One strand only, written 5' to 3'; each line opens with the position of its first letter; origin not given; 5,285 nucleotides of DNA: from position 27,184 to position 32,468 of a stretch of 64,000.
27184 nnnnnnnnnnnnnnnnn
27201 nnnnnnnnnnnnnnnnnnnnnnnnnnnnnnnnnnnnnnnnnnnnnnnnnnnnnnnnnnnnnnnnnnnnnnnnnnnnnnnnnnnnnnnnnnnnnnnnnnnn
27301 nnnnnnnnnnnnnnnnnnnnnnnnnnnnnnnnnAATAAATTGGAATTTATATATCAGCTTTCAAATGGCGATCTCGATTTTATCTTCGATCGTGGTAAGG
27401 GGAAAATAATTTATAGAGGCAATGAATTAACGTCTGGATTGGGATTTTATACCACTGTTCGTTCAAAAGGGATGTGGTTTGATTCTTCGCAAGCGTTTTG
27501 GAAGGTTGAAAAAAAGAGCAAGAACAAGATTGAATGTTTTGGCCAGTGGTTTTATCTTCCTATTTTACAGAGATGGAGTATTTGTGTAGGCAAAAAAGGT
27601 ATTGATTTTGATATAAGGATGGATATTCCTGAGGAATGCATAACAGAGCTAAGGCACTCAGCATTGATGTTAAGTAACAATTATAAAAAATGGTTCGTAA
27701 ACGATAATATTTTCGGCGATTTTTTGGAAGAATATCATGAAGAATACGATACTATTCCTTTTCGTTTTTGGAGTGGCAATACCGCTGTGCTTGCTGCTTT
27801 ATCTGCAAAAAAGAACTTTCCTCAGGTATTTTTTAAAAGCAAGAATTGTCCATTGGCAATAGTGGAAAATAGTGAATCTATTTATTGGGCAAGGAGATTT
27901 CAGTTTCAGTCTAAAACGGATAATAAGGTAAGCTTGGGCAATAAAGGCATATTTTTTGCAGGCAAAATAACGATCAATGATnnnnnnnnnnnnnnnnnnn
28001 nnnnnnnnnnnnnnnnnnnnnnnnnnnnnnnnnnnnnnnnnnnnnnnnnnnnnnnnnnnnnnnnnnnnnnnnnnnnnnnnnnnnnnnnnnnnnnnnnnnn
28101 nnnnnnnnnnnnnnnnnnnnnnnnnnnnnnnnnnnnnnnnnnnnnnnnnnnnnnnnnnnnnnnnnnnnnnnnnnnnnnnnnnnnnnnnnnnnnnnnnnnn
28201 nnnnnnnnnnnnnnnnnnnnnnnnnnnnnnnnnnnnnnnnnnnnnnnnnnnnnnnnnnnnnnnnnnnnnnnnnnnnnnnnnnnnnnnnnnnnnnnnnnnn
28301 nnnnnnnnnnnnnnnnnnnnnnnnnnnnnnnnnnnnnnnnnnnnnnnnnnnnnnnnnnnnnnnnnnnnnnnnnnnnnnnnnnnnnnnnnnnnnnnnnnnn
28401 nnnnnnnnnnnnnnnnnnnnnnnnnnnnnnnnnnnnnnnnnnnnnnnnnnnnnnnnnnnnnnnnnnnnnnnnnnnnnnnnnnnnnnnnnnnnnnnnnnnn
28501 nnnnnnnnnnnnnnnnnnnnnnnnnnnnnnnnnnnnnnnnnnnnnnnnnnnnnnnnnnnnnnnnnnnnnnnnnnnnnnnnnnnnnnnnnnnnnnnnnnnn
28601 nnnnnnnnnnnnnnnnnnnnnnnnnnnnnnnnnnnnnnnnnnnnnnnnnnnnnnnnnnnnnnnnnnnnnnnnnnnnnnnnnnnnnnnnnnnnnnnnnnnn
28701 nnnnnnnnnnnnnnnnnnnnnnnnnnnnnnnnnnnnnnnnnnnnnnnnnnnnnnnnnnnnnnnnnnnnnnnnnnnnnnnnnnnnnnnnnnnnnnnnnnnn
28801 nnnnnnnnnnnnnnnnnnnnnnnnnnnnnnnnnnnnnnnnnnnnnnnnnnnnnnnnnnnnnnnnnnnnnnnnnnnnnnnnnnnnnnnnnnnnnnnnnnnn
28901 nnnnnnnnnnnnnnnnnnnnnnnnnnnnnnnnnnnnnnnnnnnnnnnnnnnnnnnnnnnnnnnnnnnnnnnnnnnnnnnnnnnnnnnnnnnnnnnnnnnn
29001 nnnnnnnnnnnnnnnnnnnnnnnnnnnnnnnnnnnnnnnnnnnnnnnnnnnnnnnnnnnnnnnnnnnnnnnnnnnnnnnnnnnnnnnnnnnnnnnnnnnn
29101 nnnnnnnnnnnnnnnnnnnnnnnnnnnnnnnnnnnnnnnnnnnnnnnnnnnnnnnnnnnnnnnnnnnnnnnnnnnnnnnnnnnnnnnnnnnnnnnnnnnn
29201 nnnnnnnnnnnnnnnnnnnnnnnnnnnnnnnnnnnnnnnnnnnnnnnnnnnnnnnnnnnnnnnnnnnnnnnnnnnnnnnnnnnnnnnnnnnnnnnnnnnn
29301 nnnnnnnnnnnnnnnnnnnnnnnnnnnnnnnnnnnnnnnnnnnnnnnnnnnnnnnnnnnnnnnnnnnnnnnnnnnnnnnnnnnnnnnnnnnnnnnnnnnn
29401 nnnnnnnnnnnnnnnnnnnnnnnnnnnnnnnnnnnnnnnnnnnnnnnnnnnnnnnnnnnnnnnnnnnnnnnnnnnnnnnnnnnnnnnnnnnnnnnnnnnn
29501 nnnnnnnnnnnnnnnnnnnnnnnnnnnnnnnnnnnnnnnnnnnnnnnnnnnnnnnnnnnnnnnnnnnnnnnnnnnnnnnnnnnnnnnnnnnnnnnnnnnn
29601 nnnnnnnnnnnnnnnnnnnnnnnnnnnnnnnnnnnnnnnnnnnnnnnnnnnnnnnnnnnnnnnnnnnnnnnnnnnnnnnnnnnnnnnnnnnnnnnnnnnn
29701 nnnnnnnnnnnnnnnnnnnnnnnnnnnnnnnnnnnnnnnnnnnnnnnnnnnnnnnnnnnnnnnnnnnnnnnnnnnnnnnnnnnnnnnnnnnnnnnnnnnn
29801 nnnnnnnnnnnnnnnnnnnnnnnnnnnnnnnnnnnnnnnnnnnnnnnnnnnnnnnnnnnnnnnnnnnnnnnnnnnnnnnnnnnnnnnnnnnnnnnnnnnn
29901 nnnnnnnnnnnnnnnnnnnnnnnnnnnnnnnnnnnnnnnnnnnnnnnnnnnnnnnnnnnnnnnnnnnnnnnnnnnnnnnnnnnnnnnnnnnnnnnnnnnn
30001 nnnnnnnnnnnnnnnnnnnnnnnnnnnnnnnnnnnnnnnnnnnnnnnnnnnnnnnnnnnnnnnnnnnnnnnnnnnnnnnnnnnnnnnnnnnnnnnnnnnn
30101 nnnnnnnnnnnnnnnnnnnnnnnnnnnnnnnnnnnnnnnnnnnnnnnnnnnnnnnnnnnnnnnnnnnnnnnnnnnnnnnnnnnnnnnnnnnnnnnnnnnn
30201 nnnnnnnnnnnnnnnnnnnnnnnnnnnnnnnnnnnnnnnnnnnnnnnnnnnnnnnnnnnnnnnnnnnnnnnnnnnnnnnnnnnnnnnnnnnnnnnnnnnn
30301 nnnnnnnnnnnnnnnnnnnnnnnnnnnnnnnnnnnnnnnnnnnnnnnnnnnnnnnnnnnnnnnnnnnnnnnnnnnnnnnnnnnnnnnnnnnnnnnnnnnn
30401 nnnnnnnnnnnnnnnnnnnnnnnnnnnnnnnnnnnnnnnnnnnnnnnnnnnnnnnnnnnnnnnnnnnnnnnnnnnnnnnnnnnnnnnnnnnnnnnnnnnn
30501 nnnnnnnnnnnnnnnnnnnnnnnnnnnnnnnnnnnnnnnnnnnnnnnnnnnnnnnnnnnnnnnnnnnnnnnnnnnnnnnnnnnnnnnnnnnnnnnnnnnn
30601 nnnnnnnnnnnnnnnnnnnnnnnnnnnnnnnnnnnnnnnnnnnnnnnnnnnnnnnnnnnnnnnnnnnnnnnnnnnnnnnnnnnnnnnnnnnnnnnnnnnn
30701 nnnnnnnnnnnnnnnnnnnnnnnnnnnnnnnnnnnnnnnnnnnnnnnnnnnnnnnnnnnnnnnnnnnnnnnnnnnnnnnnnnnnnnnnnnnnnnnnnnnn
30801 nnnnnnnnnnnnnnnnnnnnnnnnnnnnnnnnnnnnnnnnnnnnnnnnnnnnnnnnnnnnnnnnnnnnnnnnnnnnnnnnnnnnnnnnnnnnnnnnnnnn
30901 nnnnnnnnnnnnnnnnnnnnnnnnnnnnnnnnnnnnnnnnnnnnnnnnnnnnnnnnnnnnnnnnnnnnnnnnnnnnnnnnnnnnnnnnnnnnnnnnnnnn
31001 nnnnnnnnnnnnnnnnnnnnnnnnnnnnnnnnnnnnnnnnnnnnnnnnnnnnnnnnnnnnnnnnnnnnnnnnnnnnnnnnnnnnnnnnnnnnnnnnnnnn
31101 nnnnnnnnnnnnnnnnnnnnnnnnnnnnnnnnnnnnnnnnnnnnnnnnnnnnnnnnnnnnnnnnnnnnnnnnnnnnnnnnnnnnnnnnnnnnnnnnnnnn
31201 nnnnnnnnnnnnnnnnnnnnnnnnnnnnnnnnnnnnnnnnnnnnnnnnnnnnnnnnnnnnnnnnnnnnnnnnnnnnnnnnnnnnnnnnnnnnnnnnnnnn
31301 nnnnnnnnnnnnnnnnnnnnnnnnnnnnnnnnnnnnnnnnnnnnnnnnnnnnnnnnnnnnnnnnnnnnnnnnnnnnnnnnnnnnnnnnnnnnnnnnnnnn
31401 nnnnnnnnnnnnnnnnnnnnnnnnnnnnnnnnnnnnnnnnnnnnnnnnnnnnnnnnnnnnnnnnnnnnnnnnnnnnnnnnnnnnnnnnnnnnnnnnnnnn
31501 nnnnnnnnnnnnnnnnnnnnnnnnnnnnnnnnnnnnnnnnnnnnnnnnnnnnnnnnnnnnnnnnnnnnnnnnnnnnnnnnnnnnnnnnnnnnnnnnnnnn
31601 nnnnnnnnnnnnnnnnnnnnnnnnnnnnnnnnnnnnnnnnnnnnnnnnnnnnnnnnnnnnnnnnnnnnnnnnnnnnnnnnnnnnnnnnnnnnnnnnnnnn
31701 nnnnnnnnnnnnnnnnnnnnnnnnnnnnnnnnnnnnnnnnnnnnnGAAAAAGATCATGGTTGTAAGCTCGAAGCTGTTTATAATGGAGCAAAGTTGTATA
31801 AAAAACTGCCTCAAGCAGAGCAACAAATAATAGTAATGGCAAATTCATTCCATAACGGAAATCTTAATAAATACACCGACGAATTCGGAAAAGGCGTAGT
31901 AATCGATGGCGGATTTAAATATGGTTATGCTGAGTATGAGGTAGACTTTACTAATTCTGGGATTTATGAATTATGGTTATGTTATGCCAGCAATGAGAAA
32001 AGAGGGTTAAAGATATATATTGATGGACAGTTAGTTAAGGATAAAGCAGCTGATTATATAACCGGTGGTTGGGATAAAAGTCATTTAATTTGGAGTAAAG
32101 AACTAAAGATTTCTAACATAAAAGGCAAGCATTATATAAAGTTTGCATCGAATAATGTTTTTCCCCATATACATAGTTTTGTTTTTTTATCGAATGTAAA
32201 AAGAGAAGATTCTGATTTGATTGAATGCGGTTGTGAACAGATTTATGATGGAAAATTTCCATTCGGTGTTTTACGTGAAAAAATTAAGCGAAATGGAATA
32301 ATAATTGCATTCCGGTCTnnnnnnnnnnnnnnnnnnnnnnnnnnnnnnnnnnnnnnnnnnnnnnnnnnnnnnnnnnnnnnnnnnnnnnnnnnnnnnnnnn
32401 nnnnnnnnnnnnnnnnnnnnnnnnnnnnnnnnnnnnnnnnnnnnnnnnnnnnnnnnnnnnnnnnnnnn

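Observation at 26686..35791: A Wzt C-terminal-type (glycan-terminus-binding) domain is shared between the exporter ATPase and two radical-SAM-type proteins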

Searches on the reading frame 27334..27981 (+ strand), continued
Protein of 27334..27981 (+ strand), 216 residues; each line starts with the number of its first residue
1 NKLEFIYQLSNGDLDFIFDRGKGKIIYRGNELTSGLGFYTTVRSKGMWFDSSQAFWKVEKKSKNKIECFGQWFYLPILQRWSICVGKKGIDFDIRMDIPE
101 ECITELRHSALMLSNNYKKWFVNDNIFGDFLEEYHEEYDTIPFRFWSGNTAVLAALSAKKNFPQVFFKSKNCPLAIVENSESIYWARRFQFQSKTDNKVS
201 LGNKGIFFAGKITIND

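Call 40: find_related_loci(query=A3, collection=genome_contigs, flank=10000)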
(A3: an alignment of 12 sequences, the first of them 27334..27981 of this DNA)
Query A3 (216 aa) in genome_contigs; peptide patterns used: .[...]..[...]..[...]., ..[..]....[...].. (x = any residue, [..] = any of these).
57 stretches matched a pattern; 34 encode a relative of the query (tblastn E <= 1e-3); 34 distinct loci.
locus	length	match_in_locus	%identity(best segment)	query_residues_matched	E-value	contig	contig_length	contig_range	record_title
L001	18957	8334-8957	43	8-214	9e-49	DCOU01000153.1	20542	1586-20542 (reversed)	MAG TPA_asm: Candidatus Omnitrophica bacterium UBA1562 UBA1562_contig_24549, whole genome shotgun sequence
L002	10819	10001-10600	45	16-214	3e-47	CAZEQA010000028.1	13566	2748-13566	MAG TPA_asm: uncultured Planctomycetia bacterium isolate binchicken_co34_26 genome assembly, contig: NODE_7654_length_13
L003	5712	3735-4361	41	8-215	2e-46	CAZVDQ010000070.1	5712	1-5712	MAG TPA_asm: uncultured Mariniplasma sp. isolate binchicken_co181_473 genome assembly, contig: NODE_31600_length_5712_co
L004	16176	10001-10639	43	3-214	8e-47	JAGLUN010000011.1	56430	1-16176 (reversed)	MAG: Candidatus Omnitrophota bacterium isolate RS_11_35 ZL20.bin.35.fa_11, whole genome shotgun sequence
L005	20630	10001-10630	41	8-214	1e-46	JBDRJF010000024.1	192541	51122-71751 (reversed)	MAG: Candidatus Omnitrophota bacterium isolate MEGAHIT-group-1.630 k141_10221546, whole genome shotgun sequence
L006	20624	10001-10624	42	8-214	6e-46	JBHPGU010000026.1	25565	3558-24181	Candidatus Omnitrophota bacterium isolate SAG AM-311-N09 NODE_26_length_25565_cov_27.958056, whole genome shotgun sequen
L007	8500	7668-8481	38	8-214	1e-45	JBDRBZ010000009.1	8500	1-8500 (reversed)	MAG: Candidatus Omnitrophota bacterium isolate MEGAHIT-group-1.155 k141_6203278, whole genome shotgun sequence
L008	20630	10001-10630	39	8-214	9e-45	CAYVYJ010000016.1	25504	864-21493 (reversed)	MAG TPA_asm: uncultured Planctomycetia bacterium isolate SRP167671_co1_67 genome assembly, contig: NODE_2195_length_2550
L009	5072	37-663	38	9-215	2e-44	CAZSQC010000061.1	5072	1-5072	MAG TPA_asm: uncultured Planctomycetales bacterium isolate SRP278252_co2_861 genome assembly, contig: NODE_35853_length_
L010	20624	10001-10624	37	7-214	2e-43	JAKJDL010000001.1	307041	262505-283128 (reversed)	MAG: Candidatus Omnitrophota bacterium isolate UR.bin134 NODE_1_length_307041_cov_4.371089, whole genome shotgun sequenc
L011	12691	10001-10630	38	8-214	4e-42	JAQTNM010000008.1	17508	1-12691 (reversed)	MAG: Candidatus Omnitrophota bacterium isolate STA_64 NODE_6163_length_17508_cov_2.803003_Sandtown_A, whole genome shotg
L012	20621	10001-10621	40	9-214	7e-42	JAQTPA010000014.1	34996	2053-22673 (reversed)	MAG: Candidatus Omnitrophota bacterium isolate STB_105 NODE_2559_length_34996_cov_19.711778_Sandtown_B, whole genome sho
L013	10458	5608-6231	38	7-214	2e-41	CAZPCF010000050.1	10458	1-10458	MAG TPA_asm: uncultured bacterium isolate SRP178699_co1_136 genome assembly, contig: NODE_8758_length_10458_cov_4.954340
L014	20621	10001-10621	39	9-214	6e-41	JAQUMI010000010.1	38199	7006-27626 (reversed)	MAG: Candidatus Omnitrophota bacterium isolate STD1_150 NODE_2091_length_38199_cov_6.333342_Sandtown_D1, whole genome sh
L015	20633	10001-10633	40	5-214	2e-46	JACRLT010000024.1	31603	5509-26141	MAG: Candidatus Omnitrophota bacterium isolate NC_groundwater_1888_Pr3_B-0.1um_46_13 SR2-18-B1_coassembly_175693, whole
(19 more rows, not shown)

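Call 53: search_protein_families(library=pfam, alignment_id=A2, max_evalue=1)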
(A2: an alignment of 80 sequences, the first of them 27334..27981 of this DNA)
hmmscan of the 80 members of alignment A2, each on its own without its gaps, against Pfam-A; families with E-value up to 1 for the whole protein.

A. member 1, window:27334-27981:+ (216 aa): 0 families

B. families by the number of members that match (of 80 scanned): 22 families
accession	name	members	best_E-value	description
PF11616.13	EZH2_WD-Binding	1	0.0025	WD repeat binding protein EZH2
PF17578.7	DUF5481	1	0.017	Family of unknown function (DUF5481)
PF00847.26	AP2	1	0.02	AP2 domain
PF13342.12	Toprim_Crpt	1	0.038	C-terminal repeat of topoisomerase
PF09694.16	Gcw_chp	1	0.049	Bacterial protein of unknown function (Gcw_chp)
PF17412.7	VraX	1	0.051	Family of unknown function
PF19532.5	Ig_TMEM131L_2nd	1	0.054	Transmembrane protein 131-like, second Ig-like domain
PF02213.21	GYF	1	0.066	GYF domain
PF07953.20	Toxin_R_bind_N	1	0.097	Clostridium neurotoxin, N-terminal receptor binding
PF07738.19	Sad1_UNC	1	0.11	Sad1 / UNC-like C-terminal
PF06199.17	Phage_tail_2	1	0.12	Phage tail tube protein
PF09929.15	DUF2161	1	0.13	Putative PD-(D/E)XK phosphodiesterase (DUF2161)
PF06576.17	DUF1133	1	0.13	Protein of unknown function (DUF1133)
PF22791.1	DUF7011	1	0.13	Domain of unknown function (DUF7011)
PF00370.27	FGGY_N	1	0.15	FGGY family of carbohydrate kinases, N-terminal domain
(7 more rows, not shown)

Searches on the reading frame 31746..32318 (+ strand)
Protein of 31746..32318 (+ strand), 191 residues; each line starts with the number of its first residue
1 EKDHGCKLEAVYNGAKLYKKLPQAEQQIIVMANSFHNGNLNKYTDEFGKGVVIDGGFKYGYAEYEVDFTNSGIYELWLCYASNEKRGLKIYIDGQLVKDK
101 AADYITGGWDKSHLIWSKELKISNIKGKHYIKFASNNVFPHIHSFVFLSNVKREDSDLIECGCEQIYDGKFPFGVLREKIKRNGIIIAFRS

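Call 67: search_protein_families(library=pfam, proteins=[window:31746-32318:+], max_evalue=10)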
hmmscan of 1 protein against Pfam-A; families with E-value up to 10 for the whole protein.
window:31746-32318:+ (191 aa): 1 family
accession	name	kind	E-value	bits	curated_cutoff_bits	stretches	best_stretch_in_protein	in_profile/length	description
PF04529.17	Herpes_U59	-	0.072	12.6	23.1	1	99-158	117-178/365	Herpesvirus U59 protein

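Call 68: search_solved_structures(query=window:31746-32318:+, max_evalue=10)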
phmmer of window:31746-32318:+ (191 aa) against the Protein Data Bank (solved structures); distinct sequences matched with E-value up to 10: 3.
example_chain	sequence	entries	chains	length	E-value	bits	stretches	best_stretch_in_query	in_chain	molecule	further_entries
2w47_A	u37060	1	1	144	0.022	17.9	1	60-124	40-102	LIPOLYTIC ENZYME, G-D-S-L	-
2w1w_A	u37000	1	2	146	0.023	17.9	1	60-124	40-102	LIPOLYTIC ENZYME, G-D-S-L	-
4v3d_A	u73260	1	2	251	0.029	17.5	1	69-138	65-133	HB3VAR03 CIDRA DOMAIN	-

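Call 71: search_solved_structures(query=A4, max_evalue=1, show_alignments=1)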
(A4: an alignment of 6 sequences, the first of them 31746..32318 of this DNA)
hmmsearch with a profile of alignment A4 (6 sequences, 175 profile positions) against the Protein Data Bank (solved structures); distinct sequences matched with E-value up to 1: 8.
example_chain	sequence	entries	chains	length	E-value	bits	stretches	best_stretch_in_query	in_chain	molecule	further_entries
8j3y_A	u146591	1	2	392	0.00019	24.3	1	54-130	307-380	Putative polysaccharide-binding protein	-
8j3x_A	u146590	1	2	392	0.00019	24.3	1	54-130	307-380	Putative polysaccharide-binding protein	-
2w47_A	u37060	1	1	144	0.0068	19.3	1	52-104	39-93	LIPOLYTIC ENZYME, G-D-S-L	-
2w1w_A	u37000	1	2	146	0.0071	19.2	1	52-104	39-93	LIPOLYTIC ENZYME, G-D-S-L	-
2vzp_A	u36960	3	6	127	0.55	13.1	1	41-104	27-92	EXO-BETA-D-GLUCOSAMINIDASE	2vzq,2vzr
3mwg_A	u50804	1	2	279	0.57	13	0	110-144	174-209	Iron-regulated ABC transporter siderophore-binding protein SirA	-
3mwf_A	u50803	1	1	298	0.66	12.8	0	110-144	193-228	Iron-regulated ABC transporter siderophore-binding protein SirA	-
9rzy_A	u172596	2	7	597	0.74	12.7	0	12-77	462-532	Alpha-L-fucosidase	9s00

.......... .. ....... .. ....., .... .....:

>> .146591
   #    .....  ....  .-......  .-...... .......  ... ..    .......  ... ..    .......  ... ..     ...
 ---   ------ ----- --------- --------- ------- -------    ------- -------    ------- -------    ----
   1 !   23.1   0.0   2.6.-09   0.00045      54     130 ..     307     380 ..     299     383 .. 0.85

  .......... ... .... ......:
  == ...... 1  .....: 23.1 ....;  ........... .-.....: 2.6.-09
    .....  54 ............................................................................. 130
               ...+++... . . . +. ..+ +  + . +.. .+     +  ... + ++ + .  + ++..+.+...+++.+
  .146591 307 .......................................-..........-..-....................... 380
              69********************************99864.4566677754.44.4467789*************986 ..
